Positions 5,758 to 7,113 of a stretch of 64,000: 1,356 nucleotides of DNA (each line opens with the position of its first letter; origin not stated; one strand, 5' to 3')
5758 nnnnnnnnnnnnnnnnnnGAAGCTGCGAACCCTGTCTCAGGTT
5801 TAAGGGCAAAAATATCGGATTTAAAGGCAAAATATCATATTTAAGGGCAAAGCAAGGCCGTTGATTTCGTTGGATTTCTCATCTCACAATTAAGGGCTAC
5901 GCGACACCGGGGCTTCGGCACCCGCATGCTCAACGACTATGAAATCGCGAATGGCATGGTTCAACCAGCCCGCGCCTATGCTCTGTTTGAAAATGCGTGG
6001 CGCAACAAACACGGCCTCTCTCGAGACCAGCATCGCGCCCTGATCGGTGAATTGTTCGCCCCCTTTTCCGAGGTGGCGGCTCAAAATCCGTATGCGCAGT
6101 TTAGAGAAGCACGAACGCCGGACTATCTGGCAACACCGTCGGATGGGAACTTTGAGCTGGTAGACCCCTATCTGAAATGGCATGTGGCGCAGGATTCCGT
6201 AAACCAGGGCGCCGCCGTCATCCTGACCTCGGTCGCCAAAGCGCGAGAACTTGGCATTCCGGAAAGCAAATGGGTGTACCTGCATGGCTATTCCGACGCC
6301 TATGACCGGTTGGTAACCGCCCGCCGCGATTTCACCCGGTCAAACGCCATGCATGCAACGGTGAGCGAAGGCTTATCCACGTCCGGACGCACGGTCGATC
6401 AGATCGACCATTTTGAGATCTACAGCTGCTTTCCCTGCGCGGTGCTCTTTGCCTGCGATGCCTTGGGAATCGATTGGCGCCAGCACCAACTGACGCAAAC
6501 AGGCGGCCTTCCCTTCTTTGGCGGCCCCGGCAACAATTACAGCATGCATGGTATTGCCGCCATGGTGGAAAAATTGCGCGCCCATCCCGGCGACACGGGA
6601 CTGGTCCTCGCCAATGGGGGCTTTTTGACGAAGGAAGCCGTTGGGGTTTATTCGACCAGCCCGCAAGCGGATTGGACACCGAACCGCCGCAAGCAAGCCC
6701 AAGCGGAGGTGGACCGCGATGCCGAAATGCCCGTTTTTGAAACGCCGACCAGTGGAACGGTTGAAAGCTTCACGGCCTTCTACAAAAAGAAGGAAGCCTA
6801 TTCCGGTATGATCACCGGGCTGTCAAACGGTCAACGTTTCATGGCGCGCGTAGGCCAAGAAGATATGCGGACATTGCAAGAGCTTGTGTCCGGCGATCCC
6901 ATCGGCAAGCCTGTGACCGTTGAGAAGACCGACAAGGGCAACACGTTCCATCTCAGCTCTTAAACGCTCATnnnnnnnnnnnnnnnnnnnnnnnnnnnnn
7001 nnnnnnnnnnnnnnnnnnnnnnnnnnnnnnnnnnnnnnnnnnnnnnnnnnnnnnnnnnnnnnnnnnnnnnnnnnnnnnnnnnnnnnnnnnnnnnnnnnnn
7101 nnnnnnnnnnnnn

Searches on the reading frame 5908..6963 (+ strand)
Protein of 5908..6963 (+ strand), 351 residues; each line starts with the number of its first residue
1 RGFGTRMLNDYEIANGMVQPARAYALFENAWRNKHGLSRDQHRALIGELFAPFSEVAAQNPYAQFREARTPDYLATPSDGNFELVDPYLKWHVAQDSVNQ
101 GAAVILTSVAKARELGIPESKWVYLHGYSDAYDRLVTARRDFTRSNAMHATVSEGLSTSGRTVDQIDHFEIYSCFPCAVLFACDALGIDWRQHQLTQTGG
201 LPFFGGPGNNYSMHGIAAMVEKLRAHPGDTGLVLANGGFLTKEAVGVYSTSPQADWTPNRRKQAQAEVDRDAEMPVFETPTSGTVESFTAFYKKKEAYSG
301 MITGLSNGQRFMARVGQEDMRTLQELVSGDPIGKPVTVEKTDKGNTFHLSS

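Call 4: search_protein_families(library=pfam, proteins=[window:5926-6963:+], max_evalue=0.01)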
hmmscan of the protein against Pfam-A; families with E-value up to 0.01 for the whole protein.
window:5926-6963:+ (345 aa): 2 families
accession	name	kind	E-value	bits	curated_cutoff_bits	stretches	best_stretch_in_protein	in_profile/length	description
PF18313.7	TLP1_add_C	-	1.7e-07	31.6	26.1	1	272-336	17-82/83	Thiolase-like protein type 1 additional C-terminal domain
PF22691.2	Thiolase_C_1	-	2.5e-05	24.5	28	1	128-182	7-60/144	Thiolase C-terminal domain-like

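Call 81: find_encoding_contigs(protein=window:5926-6963:+, flank=10000, max_places=6)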
Protein window:5926-6963:+ (345 aa): no gene with exactly this product is on record in the collection.

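Call 90: find_homologous_proteins(query=window:5908-6963:+, max_evalue=1e-20)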
Query window:5908-6963:+ (351 aa): 5312 proteins with E <= 1e-20 among 8000 candidates; the best 120 are listed.
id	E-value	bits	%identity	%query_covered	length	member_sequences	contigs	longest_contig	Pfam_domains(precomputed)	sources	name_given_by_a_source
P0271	2.8e-224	762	94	100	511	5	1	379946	PF18313.8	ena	-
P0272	6.9e-192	655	81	100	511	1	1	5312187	PF18313.8,PF22691.3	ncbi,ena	-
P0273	6.0e-184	629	79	99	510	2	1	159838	PF22691.3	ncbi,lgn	-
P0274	5.2e-177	606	75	100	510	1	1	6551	PF22691.3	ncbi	-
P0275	4.4e-176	603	74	99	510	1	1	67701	PF18313.8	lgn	-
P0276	3.6e-117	410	55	100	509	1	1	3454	PF18313.8,PF22691.3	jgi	jgi:acetyl-CoA C-acetyltransferase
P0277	1.6e-116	408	54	99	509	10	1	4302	PF18313.8,PF22691.3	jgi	jgi:acetyl-CoA C-acetyltransferase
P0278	4.2e-116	406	52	99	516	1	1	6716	PF18313.8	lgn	-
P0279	1.9e-114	401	52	99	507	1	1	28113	-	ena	-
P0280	2.5e-114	400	52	99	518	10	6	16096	PF18313.8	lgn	-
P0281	3.6e-114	400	50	99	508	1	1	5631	PF18313.8,PF22691.3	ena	-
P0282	1.6e-113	398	50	99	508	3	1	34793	PF18313.8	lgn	-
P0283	1.5e-112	395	51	99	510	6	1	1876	PF18313.8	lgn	-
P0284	9.5e-112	392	52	96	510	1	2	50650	PF18313.8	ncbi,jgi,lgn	ncbi:MAG: acetyl-CoA C-acetyltransferase [Hyphomicrobiaceae bacterium]|jgi:acetyl-CoA C-acetyltransf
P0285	1.3e-111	391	53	98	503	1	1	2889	PF18313.8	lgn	-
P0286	1.5e-111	391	51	99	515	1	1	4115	PF18313.8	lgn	-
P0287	1.7e-111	391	50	100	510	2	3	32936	PF18313.8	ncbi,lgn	ncbi:MAG: hypothetical protein ACKVOJ_00540 [Sphingomonadaceae bacterium]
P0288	2.5e-111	391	52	97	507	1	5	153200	PF18313.8,PF22691.3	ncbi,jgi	jgi:acetyl-CoA C-acetyltransferase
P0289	2.9e-111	390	54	96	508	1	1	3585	PF18313.8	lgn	-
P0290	4.2e-111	390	52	98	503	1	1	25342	PF18313.8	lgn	-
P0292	6.0e-111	389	54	99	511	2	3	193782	PF18313.8,PF22691.3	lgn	-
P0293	7.2e-111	389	51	99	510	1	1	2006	PF18313.8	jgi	jgi:acetyl-CoA C-acetyltransferase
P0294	8.1e-111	389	52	99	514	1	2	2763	PF18313.8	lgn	-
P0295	1.0e-110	389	53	96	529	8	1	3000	PF18313.8,PF22691.3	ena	-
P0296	1.2e-110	388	50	100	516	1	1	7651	PF18313.8,PF22691.3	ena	-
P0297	7.0e-110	386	51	99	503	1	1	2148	PF18313.8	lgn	-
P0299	2.0e-109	384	50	98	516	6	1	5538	PF18313.8,PF22691.3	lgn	-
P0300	2.2e-109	384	51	99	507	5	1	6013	PF22691.3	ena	-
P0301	4.6e-109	383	54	93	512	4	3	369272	PF18313.8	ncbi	-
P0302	5.2e-109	383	51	99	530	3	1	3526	PF18313.8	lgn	-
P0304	6.1e-109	383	50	99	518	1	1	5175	PF18313.8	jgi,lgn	-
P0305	8.1e-109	382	50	99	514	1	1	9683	PF18313.8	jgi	jgi:acetyl-CoA C-acetyltransferase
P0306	1.5e-108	381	52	96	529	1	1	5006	PF18313.8,PF22691.3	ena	-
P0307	1.6e-108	381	48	100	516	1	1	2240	PF18313.8,PF22691.3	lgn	-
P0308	2.0e-108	381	50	99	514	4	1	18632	PF18313.8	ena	-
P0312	2.6e-108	381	51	99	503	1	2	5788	PF18313.8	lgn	-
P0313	3.7e-108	380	51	98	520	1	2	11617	PF18313.8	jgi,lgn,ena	jgi:acetyl-CoA C-acetyltransferase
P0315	5.0e-108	380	50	98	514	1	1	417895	PF18313.8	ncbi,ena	-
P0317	8.9e-108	379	52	99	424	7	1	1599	PF18313.8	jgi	jgi:acetyl-CoA C-acetyltransferase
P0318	1.1e-107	379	51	99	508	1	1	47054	PF18313.8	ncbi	-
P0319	3.1e-107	377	50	99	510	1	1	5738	PF18313.8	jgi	jgi:acetyl-CoA C-acetyltransferase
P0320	3.3e-107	377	51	100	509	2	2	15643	PF18313.8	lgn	-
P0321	3.6e-107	377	50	99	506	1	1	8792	PF18313.8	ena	-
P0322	4.4e-107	377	52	100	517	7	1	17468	PF18313.8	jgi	jgi:acetyl-CoA C-acetyltransferase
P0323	4.9e-107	376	50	99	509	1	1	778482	PF18313.8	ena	-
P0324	5.0e-107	376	51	98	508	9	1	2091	PF18313.8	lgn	-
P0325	6.1e-107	376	50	99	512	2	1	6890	PF18313.8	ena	-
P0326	6.2e-107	376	51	97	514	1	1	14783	PF18313.8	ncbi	-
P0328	6.9e-107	376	50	98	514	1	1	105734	PF18313.8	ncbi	-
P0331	7.9e-107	376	51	96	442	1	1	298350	PF18313.8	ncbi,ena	-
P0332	1.3e-106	375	51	100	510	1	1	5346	PF18313.8,PF22691.3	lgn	-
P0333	1.4e-106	375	50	99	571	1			PF18313.8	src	-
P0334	1.7e-106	375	49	99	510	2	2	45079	PF18313.8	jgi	jgi:acetyl-CoA C-acetyltransferase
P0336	1.8e-106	375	49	100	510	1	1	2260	PF18313.8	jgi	jgi:acetyl-CoA C-acetyltransferase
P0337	1.9e-106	374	51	100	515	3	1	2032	PF18313.8,PF22691.3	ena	-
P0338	2.1e-106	374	51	100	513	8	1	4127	PF18313.8,PF22691.3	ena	-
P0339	2.1e-106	374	51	99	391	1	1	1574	PF18313.8,PF22691.3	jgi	jgi:acetyl-CoA C-acetyltransferase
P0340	2.3e-106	374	49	99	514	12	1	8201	PF18313.8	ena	-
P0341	3.6e-106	374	51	100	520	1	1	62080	PF18313.8,PF22691.3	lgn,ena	-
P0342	4.5e-106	373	51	98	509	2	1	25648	PF02803.25,PF18313.8,PF22691.3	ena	-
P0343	4.5e-106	373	52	96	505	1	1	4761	PF18313.8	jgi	-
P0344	6.6e-106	373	51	100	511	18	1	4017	PF18313.8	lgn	-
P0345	7.0e-106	373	50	98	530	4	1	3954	PF22691.3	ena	-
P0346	9.5e-106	372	51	99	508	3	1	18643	PF18313.8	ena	-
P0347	9.6e-106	372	50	99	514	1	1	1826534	PF18313.8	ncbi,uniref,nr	ncbi:hypothetical protein K3172_05320 [Qipengyuania sp. 6B39]|uniref:hypothetical protein n=1 Tax=Qi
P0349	1.7e-105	371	51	99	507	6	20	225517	PF18313.8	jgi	jgi:acetyl-CoA C-acetyltransferase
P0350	1.7e-105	371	51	98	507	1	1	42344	PF18313.8,PF22691.3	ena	-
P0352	2.1e-105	371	49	99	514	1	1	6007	PF18313.8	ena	-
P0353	2.6e-105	371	51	98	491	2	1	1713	PF18313.8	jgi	-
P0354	2.8e-105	371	50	98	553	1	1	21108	PF18313.8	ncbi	-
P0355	3.7e-105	370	49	99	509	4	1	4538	PF18313.8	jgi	jgi:acetyl-CoA C-acetyltransferase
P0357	4.6e-105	370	51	95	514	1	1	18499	PF18313.8,PF22691.3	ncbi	-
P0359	5.1e-105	370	51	98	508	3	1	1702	PF18313.8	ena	-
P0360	5.4e-105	370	50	100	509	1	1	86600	PF18313.8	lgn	-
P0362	8.2e-105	369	49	99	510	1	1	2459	PF18313.8,PF22691.3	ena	-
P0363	8.9e-105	369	52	98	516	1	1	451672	PF18313.8,PF22691.3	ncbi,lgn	ncbi:MAG: acetyl-CoA acetyltransferase [Pseudomonadota bacterium]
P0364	1.2e-104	368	50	98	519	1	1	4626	PF18313.8,PF22691.3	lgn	-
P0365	1.3e-104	368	49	100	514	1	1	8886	PF18313.8,PF22691.3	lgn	-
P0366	1.4e-104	368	51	98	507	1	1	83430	PF18313.8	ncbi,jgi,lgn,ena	jgi:acetyl-CoA C-acetyltransferase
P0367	2.2e-104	368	49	99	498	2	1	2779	PF18313.8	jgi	jgi:acetyl-CoA C-acetyltransferase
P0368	2.8e-104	367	50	98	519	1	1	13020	PF18313.8,PF22691.3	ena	-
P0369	3.0e-104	367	52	98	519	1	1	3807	PF18313.8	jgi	jgi:acetyl-CoA C-acetyltransferase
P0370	3.2e-104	367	51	98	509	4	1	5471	PF18313.8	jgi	-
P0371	3.3e-104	367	49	96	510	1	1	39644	PF18313.8,PF22691.3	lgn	-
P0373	3.8e-104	367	50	100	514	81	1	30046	PF18313.8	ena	-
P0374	3.9e-104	367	48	99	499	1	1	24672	PF18313.8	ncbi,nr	ncbi:MAG: hypothetical protein K2Y20_08410, partial [Sphingomonas sp.]|nr:hypothetical protein [Sphi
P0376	4.9e-104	367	51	91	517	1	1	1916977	PF22691.3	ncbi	-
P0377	5.4e-104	366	51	96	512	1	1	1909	PF18313.8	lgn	-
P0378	6.4e-104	366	52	96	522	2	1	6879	PF18313.8,PF22691.3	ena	-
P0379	7.4e-104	366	51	98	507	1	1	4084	PF18313.8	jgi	jgi:acetyl-CoA C-acetyltransferase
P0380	8.3e-104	366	50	99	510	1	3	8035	PF18313.8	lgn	-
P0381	1.0e-103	365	51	98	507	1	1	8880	PF18313.8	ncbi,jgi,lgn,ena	jgi:acetyl-CoA C-acetyltransferase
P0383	1.7e-103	365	49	99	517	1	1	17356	PF18313.8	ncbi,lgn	ncbi:MAG: hypothetical protein AB8B93_05065 [Pseudomonadales bacterium]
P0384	1.8e-103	365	49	99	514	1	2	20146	PF18313.8,PF22691.3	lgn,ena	-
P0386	6.8e-103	363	49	99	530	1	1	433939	PF22691.3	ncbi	-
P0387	7.7e-103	363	48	99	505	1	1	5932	PF18313.8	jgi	-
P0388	7.8e-103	363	51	93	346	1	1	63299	PF18313.8,PF22691.3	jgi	-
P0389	8.2e-103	362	50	99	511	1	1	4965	PF18313.8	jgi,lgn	jgi:acetyl-CoA C-acetyltransferase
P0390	1.0e-102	362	49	100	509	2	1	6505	PF18313.8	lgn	-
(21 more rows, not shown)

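Call 91: find_encoding_contigs(protein=P0271, flank=10000, max_places=2)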
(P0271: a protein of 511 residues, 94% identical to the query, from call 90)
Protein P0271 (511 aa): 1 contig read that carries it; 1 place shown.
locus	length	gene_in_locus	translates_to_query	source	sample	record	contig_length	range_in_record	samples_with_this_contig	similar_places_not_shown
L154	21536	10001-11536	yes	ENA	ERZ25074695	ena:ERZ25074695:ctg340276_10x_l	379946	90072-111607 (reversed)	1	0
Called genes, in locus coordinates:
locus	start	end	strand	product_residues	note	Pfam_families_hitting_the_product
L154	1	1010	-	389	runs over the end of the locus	PF01370:Epimerase, PF16363:GDP_Man_Dehyd, PF02719:Polysacc_synt_2 (faint)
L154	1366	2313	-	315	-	PF01370:Epimerase, PF02719:Polysacc_synt_2 (faint), PF04321:RmlD_sub_bind, PF16363:GDP_Man_Dehyd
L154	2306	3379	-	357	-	PF01370:Epimerase, PF04321:RmlD_sub_bind (weak), PF16363:GDP_Man_Dehyd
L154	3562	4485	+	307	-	PF00535:Glycos_transf_2, PF10111:Glyco_tranf_2_2 (weak)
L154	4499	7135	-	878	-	PF02743:dCache_1, PF00672:HAMP, PF00015:MCPsignal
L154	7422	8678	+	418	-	PF00067:p450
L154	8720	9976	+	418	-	PF00067:p450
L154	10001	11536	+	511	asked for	PF18313:TLP1_add_C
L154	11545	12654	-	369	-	-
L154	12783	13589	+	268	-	PF00520:Ion_trans, PF08016:PKD_channel (weak)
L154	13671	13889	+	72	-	-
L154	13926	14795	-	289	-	PF00126:HTH_1, PF03466:LysR_substrate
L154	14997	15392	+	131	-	-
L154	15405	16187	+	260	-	PF00378:ECH_1, PF16113:ECH_2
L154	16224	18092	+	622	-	-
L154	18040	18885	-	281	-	PF05721:PhyH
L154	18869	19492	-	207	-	PF00440:TetR_N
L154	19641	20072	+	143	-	-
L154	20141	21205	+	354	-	PF00135:COesterase (weak), PF20434:BD-FAE, PF07859:Abhydrolase_3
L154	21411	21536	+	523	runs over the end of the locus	PF01663:Phosphodiest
